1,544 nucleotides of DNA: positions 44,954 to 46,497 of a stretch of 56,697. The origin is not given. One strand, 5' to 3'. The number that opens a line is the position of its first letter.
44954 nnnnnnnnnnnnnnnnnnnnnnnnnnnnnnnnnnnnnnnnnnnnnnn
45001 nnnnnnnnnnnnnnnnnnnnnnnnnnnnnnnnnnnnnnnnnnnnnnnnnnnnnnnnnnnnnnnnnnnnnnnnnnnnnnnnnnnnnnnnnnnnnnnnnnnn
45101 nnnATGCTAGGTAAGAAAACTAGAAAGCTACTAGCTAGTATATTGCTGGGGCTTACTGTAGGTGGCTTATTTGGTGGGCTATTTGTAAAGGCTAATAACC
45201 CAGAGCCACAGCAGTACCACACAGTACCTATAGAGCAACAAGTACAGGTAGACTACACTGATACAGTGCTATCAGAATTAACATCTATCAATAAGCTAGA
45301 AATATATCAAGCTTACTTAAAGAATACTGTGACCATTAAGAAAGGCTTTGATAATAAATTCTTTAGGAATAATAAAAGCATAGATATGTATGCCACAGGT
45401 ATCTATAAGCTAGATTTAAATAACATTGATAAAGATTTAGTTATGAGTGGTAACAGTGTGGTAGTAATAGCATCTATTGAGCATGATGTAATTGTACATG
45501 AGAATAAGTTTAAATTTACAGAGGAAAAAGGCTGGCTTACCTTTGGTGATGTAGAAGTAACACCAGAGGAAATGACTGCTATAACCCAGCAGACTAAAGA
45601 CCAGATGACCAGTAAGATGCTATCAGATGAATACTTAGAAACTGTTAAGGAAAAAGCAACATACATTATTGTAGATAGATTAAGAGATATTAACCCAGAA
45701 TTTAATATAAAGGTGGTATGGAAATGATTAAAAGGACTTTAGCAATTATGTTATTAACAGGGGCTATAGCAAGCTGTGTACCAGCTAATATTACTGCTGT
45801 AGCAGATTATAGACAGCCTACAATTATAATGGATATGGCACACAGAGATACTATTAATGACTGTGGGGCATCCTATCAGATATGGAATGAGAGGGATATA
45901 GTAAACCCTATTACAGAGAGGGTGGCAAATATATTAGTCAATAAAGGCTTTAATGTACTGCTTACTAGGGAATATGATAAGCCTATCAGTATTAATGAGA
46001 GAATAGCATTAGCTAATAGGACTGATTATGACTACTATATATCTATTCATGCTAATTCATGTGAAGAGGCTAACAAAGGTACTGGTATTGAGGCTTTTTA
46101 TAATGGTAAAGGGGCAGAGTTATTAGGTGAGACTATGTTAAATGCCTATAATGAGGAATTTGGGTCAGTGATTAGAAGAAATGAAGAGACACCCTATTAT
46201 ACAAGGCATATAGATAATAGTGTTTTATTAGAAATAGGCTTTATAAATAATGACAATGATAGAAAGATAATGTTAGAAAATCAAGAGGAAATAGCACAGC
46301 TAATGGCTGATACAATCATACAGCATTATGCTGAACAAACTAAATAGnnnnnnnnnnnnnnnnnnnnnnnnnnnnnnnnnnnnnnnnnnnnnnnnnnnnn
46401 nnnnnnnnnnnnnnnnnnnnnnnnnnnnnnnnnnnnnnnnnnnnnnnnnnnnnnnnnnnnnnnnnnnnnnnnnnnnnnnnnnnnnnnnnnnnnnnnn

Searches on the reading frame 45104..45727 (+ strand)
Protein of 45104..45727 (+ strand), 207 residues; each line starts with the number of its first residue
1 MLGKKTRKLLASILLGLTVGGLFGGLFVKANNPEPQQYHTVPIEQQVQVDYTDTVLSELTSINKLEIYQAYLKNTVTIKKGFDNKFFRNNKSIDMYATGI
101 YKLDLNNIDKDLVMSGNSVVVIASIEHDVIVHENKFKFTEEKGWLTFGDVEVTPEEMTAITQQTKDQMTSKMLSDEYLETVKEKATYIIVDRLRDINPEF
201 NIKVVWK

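Call 35: search_protein_families(library=phrogs, proteins=[window:45104-45727:+], max_evalue=0.00001)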
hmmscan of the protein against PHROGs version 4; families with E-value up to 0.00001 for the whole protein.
window:45104-45727:+ (207 aa): 0 families

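Call 64: search_protein_families(library=pfam, proteins=[window:45104-45727:+], max_evalue=0.01)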
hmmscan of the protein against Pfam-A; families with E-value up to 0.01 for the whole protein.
window:45104-45727:+ (207 aa): 2 families
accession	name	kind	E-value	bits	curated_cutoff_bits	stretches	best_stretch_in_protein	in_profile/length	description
PF14014.11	DUF4230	-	7.4e-08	33.1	27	1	59-194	3-139/148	Protein of unknown function (DUF4230)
PF22283.2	DUF6960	-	0.0041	17.8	27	1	118-200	49-125/131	Family of unknown function (DUF6960)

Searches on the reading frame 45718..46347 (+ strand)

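Call 36: search_protein_families(library=phrogs, proteins=[window:45718-46347:+], max_evalue=0.00001)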
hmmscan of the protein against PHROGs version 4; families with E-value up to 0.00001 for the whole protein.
window:45718-46347:+ (209 aa): 4 families
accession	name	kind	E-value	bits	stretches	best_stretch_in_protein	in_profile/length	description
phrog_435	-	lysis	2.9e-25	90.3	1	46-205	123-286/556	endolysin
phrog_2742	-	lysis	6.9e-15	56.3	1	45-207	15-184/318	endolysin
phrog_489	-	lysis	4e-09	36.8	1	34-203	164-351/459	endolysin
phrog_12727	-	lysis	4e-07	30.6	1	46-206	173-344/393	endolysin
